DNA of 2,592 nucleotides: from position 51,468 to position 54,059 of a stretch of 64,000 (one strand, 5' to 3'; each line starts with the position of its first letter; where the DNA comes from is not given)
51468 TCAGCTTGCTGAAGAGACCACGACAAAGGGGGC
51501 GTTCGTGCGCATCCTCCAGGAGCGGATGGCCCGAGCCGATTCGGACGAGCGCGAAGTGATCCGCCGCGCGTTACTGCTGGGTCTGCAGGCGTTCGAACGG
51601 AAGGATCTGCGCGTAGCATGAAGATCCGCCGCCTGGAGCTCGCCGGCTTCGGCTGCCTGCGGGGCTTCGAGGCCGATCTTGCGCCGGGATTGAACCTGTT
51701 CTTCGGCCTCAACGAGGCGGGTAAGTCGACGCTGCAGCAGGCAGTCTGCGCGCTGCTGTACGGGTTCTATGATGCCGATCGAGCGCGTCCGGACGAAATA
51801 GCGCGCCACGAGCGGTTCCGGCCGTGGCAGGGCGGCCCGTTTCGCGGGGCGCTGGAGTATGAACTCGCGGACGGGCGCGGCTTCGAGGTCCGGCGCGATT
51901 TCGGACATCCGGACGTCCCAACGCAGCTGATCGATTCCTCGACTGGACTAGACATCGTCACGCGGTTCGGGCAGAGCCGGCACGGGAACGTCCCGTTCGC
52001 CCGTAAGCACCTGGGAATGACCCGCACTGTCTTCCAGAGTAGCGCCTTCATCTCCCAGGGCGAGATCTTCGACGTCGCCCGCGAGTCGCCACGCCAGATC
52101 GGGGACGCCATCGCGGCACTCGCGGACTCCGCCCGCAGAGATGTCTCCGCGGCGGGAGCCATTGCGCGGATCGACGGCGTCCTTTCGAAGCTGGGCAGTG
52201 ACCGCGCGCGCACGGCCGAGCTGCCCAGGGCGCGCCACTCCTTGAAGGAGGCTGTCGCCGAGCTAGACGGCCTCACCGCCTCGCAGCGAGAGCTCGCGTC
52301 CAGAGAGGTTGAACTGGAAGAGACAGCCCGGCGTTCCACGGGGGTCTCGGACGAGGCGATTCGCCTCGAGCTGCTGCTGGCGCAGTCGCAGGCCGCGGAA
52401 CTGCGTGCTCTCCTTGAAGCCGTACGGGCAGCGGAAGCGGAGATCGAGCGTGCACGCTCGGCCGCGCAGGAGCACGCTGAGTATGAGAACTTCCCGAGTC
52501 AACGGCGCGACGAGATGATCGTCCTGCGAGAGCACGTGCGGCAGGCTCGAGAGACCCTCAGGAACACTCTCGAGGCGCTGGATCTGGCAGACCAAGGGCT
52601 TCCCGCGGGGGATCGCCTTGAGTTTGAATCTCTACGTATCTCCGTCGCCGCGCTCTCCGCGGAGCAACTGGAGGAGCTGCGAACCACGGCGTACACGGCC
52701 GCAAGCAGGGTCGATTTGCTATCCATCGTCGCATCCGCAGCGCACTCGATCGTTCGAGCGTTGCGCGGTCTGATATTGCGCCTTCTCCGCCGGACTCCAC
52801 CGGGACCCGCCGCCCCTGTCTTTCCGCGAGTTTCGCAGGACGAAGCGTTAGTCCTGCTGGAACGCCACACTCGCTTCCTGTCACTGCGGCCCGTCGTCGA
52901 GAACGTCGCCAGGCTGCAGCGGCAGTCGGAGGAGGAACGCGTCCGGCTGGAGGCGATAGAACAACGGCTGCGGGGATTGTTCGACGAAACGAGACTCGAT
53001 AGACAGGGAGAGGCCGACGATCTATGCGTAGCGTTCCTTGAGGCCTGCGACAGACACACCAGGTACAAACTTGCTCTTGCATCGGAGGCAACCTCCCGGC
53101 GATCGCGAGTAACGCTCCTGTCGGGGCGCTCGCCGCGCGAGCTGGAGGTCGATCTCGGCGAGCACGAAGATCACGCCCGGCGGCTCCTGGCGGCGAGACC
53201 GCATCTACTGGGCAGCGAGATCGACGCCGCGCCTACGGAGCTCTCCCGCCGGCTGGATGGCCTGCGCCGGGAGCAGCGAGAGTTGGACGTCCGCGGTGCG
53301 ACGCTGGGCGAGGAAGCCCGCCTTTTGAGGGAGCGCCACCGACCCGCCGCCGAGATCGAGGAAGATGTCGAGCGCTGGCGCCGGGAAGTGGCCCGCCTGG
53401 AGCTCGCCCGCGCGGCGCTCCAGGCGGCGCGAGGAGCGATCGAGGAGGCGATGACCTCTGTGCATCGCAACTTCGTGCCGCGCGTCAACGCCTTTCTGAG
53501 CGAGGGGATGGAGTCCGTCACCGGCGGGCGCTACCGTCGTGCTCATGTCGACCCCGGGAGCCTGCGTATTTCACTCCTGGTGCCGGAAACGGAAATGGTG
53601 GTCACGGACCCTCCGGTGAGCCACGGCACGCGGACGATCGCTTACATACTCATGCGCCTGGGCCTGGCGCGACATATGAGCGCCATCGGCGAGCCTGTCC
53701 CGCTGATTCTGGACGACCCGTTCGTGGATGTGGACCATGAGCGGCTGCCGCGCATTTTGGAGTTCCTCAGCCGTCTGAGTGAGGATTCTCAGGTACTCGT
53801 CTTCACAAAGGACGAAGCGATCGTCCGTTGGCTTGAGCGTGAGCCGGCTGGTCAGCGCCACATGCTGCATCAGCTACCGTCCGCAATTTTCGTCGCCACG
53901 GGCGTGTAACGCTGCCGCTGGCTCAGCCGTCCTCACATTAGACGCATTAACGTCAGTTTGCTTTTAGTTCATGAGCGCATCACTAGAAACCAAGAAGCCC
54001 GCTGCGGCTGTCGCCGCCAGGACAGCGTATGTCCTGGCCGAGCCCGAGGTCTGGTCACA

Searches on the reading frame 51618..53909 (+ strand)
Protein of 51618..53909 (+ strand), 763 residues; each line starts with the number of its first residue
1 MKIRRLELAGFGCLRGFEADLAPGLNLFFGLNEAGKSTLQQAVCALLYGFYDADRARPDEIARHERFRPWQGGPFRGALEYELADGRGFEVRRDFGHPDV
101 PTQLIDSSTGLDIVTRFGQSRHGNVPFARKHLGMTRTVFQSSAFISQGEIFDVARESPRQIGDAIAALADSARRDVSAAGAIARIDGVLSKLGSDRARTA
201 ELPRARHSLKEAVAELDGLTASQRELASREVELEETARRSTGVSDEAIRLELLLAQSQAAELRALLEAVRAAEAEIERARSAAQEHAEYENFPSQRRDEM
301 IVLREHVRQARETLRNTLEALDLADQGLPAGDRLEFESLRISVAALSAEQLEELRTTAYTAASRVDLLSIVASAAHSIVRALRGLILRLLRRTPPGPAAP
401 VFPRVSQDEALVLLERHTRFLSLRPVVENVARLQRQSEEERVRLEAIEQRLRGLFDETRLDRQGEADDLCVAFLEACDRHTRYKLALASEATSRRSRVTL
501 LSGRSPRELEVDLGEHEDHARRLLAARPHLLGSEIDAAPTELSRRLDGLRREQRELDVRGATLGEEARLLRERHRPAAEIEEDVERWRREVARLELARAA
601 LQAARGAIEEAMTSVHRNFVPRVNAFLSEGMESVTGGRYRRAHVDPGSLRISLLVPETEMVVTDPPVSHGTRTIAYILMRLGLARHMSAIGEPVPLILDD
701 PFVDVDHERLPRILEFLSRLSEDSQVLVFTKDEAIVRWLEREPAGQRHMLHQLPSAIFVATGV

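Call 28: find_encoding_contigs(protein=window:51618-53909:+, flank=10000, max_places=2)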
Protein window:51618-53909:+ (763 aa): 2 contigs read that carry it; 2 places shown.
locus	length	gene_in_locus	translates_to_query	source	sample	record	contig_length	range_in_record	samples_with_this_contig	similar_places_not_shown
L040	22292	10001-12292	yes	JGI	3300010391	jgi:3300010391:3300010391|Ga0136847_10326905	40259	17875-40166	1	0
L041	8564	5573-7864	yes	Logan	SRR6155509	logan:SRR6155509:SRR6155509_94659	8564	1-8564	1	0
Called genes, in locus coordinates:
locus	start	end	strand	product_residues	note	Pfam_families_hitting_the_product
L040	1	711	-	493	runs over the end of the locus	PF07969:Amidohydro_3, PF01979:Amidohydro_1, PF07969:Amidohydro_3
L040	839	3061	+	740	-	PF00270:DEAD, PF00271:Helicase_C, PF16124:RecQ_Zn_bind, PF09382:RQC, PF00570:HRDC, PF14493:HTH_40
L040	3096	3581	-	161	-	PF01243:PNPOx_N, PF12900:Pyridox_ox_2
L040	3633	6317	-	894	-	PF13185:GAF_2, PF08447:PAS_3, PF08448:PAS_4, PF08448:PAS_4, PF08447:PAS_3, PF01590:GAF, PF13185:GAF_2, PF00196:GerE, +4 more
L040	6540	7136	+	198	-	-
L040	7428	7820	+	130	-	-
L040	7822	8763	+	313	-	-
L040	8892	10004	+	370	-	PF00149:Metallophos, PF12850:Metallophos_2 (weak)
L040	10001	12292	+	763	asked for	PF13175:AAA_15 (weak), PF13476:AAA_23, PF13514:AAA_27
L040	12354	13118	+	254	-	PF00486:Trans_reg_C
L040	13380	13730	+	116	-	-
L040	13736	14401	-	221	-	PF01895:PhoU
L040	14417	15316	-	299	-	PF00005:ABC_tran, PF02463:SMC_N (weak), PF13304:AAA_21 (faint)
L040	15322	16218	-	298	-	PF00528:BPD_transp_1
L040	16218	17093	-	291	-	PF00528:BPD_transp_1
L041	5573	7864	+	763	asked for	PF13175:AAA_15 (weak), PF13476:AAA_23, PF13514:AAA_27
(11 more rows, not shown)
